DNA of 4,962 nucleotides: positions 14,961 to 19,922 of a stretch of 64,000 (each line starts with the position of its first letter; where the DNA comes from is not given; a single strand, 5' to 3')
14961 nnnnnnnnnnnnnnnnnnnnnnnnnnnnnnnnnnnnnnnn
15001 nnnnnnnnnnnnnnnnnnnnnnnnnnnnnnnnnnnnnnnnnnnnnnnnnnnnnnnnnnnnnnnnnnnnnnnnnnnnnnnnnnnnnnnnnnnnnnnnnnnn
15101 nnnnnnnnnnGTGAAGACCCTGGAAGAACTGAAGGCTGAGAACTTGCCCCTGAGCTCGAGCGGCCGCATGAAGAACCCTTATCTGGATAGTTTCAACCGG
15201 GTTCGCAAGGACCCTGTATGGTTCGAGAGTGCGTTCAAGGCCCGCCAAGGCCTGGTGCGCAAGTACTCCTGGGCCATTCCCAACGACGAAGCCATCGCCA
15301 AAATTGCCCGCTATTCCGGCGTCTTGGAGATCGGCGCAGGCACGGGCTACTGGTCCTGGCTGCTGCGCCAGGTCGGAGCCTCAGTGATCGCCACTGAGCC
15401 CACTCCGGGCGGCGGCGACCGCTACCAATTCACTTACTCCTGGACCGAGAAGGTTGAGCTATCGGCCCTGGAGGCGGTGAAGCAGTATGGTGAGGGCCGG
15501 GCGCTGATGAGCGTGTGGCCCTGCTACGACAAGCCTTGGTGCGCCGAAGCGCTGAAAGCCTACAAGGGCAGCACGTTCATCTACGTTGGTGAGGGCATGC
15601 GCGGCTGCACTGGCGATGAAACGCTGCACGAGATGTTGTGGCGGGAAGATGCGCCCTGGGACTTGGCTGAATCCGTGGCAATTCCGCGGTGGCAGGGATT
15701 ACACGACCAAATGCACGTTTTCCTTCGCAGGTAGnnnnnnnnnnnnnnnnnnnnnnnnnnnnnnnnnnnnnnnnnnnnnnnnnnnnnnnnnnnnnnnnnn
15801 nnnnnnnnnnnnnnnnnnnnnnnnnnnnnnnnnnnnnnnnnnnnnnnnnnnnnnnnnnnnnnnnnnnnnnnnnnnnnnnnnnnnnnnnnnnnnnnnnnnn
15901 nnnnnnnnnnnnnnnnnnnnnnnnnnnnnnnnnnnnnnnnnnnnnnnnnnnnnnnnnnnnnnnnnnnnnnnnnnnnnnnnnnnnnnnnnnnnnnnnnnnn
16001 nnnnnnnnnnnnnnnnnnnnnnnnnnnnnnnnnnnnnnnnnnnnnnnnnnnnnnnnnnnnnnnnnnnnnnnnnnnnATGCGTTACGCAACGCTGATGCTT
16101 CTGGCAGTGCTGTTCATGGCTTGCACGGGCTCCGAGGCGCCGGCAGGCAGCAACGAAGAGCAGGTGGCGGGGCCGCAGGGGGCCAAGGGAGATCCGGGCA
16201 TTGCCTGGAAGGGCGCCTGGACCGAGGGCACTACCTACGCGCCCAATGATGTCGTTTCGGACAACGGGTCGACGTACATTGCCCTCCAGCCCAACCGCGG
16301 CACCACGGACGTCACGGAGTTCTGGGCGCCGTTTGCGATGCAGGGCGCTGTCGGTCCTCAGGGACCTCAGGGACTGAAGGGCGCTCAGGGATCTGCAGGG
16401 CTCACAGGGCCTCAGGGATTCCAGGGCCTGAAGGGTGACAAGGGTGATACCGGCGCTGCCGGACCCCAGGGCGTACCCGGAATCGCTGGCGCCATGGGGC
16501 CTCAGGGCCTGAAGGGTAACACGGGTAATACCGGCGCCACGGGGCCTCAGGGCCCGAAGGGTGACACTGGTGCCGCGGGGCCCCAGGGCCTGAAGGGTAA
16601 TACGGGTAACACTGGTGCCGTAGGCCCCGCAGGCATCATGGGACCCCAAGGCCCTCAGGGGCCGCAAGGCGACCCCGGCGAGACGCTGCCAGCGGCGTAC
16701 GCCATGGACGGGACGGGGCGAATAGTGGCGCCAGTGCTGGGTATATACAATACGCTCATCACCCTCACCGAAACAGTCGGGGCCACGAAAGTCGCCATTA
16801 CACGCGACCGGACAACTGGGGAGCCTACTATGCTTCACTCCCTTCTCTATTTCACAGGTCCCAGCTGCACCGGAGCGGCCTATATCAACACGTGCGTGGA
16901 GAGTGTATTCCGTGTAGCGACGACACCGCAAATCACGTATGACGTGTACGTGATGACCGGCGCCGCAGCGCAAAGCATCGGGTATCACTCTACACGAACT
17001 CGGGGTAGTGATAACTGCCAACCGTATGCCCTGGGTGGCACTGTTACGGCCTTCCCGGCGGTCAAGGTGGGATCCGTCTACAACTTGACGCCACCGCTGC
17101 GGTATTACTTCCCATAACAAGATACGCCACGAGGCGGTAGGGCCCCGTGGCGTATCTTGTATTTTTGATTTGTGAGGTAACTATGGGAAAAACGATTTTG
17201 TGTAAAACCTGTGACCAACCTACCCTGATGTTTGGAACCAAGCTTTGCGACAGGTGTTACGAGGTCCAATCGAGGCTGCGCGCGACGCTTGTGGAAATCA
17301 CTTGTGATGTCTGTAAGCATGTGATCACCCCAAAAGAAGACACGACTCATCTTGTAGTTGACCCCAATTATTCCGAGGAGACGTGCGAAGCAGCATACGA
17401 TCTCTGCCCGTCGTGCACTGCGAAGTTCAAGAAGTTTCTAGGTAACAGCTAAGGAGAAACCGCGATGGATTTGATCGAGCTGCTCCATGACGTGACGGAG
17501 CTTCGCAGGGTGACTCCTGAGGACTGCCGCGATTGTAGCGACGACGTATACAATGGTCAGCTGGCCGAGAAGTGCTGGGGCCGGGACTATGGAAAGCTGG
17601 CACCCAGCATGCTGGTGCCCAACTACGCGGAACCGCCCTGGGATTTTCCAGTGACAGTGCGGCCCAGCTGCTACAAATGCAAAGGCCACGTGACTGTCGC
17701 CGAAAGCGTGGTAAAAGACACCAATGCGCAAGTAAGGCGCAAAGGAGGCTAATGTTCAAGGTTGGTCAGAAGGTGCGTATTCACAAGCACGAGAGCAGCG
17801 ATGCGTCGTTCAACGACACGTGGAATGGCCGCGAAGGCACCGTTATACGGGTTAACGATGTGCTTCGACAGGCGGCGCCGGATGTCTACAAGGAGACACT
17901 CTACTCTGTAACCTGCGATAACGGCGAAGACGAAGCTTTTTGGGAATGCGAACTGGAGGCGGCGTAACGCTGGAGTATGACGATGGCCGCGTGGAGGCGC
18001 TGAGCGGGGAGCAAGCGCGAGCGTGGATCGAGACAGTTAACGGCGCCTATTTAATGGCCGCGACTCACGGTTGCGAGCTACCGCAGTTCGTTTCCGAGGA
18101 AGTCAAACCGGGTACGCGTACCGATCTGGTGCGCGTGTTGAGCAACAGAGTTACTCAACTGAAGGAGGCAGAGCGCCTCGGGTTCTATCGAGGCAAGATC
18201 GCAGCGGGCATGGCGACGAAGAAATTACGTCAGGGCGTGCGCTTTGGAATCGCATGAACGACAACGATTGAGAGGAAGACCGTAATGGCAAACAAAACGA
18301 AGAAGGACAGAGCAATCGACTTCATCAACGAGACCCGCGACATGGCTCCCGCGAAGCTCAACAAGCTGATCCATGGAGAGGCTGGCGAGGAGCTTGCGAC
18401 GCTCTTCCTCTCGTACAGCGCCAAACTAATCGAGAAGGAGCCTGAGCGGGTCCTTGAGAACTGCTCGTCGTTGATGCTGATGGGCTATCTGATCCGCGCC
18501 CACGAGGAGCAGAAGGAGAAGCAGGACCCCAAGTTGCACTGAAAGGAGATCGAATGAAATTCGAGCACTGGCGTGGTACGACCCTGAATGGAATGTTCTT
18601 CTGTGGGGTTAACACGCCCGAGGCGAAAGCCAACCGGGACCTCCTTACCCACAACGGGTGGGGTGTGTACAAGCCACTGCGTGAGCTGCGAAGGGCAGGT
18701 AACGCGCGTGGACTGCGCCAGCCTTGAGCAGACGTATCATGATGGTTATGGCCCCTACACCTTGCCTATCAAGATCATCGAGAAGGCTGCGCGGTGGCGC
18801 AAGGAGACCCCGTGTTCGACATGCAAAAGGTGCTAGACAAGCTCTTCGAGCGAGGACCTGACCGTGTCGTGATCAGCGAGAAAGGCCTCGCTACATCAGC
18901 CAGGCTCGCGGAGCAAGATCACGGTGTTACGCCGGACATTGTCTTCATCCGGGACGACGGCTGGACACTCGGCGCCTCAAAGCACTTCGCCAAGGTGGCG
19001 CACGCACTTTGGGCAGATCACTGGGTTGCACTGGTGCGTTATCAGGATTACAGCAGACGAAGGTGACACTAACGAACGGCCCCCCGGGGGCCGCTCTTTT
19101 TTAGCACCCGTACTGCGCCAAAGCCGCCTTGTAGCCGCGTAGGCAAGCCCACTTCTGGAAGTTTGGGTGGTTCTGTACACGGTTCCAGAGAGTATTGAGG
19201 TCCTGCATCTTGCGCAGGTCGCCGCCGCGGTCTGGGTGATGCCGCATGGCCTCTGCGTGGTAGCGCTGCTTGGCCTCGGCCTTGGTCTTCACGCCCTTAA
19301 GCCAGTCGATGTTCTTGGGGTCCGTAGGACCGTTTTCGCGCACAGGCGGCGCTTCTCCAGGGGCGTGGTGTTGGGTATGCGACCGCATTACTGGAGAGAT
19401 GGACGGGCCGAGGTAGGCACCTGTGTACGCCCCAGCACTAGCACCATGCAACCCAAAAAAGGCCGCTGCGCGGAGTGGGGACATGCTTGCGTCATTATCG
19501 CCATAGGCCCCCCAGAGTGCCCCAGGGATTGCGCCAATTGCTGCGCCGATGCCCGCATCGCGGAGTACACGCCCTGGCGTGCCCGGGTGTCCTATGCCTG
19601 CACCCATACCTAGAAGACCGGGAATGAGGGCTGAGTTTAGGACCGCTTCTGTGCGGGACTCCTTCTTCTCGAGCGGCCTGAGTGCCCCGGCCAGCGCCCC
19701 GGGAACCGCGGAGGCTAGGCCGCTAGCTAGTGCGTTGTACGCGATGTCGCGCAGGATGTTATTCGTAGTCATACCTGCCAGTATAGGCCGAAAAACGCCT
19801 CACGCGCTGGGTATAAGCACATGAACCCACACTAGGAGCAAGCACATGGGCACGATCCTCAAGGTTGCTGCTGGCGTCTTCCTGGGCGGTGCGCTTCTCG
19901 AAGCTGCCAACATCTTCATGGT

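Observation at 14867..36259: Recurrent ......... motif ~29 nt upstream of plus-strand start codons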

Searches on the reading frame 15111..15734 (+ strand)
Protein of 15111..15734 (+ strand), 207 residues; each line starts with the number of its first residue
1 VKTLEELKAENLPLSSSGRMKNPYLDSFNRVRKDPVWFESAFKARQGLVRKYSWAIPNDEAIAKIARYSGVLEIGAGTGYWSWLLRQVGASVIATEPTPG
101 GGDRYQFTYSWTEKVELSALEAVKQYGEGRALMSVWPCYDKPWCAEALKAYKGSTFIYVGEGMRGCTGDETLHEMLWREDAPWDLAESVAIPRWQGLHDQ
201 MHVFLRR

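Call 14: search_protein_families(library=pfam, max_evalue=0.01, proteins=[window:15111-15734:+])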
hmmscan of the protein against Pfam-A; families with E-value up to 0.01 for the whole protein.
window:15111-15734:+ (207 aa): 1 family
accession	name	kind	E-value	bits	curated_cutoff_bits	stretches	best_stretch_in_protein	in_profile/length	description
PF13489.12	Methyltransf_23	-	0.00073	19.7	27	1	66-103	21-58/164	Methyltransferase domain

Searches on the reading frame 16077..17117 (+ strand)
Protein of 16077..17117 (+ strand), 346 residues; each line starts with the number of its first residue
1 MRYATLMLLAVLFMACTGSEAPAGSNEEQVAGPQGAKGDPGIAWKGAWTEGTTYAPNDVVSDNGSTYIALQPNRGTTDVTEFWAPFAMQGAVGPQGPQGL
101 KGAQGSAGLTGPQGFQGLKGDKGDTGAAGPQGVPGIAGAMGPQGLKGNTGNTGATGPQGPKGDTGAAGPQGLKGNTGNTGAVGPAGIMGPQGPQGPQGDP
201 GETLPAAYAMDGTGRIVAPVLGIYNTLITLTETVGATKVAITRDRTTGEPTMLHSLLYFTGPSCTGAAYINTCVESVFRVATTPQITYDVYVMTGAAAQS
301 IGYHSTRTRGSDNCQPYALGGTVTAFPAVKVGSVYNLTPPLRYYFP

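Call 14: search_protein_families(library=pfam, max_evalue=0.01, proteins=[window:16077-17117:+])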
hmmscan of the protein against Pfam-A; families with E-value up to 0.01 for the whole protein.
window:16077-17117:+ (346 aa): 2 families
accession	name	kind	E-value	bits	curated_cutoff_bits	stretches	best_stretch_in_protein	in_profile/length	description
PF01391.23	Collagen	-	2.4e-19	69.3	27.2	2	90-148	1-59/60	Collagen triple helix repeat (20 copies)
PF02839.19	CBM_5_12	-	1.2e-05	25.6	26.2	1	47-85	1-36/44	Carbohydrate-binding module family 5/12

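Call 32: find_related_loci(query=window:16077-17117:+, collection=viral_contigs, flank=10000)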
Query window:16077-17117:+ (346 aa) in viral_contigs; peptide patterns used: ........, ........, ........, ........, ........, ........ (x = any residue, [..] = any of these).
36 stretches matched a pattern; 30 encode a relative of the query (tblastn E <= 1e-3); 29 distinct loci.
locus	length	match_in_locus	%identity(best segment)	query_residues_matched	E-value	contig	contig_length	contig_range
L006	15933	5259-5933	36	83-298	2e-22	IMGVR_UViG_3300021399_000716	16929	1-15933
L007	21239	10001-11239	47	68-247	5e-22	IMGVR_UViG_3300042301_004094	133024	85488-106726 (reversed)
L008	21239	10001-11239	47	68-247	5e-22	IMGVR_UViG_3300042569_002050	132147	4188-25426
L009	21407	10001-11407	41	1-211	3e-21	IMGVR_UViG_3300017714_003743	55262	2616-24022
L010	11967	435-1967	41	13-203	9e-21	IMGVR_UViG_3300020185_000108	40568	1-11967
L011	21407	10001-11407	41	1-211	3e-21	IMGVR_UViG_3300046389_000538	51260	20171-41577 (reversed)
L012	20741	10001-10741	45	71-211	8e-21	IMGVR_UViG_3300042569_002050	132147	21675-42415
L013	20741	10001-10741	45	71-211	8e-21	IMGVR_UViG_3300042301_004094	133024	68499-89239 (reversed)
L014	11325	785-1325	54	49-201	1e-20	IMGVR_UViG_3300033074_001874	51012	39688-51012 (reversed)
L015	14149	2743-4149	41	1-211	3e-21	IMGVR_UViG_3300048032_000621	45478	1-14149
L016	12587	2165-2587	47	88-205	3e-19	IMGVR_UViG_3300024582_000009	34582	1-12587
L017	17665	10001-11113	49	82-203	4e-19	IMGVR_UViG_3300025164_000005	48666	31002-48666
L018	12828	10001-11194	42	32-202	7e-20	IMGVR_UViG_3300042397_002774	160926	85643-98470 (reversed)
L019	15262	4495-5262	42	32-218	8e-18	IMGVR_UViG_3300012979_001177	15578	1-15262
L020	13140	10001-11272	51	16-240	2e-17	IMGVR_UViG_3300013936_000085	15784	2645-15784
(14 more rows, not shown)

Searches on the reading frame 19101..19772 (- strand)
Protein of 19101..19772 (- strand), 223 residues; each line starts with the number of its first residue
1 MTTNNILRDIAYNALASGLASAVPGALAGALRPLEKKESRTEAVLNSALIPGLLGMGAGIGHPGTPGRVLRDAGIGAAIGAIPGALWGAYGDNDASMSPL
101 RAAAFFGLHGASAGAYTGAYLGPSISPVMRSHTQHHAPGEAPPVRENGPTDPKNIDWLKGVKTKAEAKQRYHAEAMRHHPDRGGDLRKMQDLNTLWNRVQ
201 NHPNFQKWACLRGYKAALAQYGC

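Call 14: search_protein_families(library=pfam, max_evalue=0.01, proteins=[window:19101-19772:-])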
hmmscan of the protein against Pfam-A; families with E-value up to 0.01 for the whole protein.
window:19101-19772:- (223 aa): 0 families

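Call 18: search_protein_families(library=phrogs, max_evalue=0.001, proteins=[window:19101-19772:-])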
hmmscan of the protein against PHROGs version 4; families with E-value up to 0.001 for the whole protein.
window:19101-19772:- (223 aa): 1 family
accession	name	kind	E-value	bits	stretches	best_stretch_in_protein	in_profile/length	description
phrog_13942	-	unknown function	3.5e-05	24.3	1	159-201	24-66/336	-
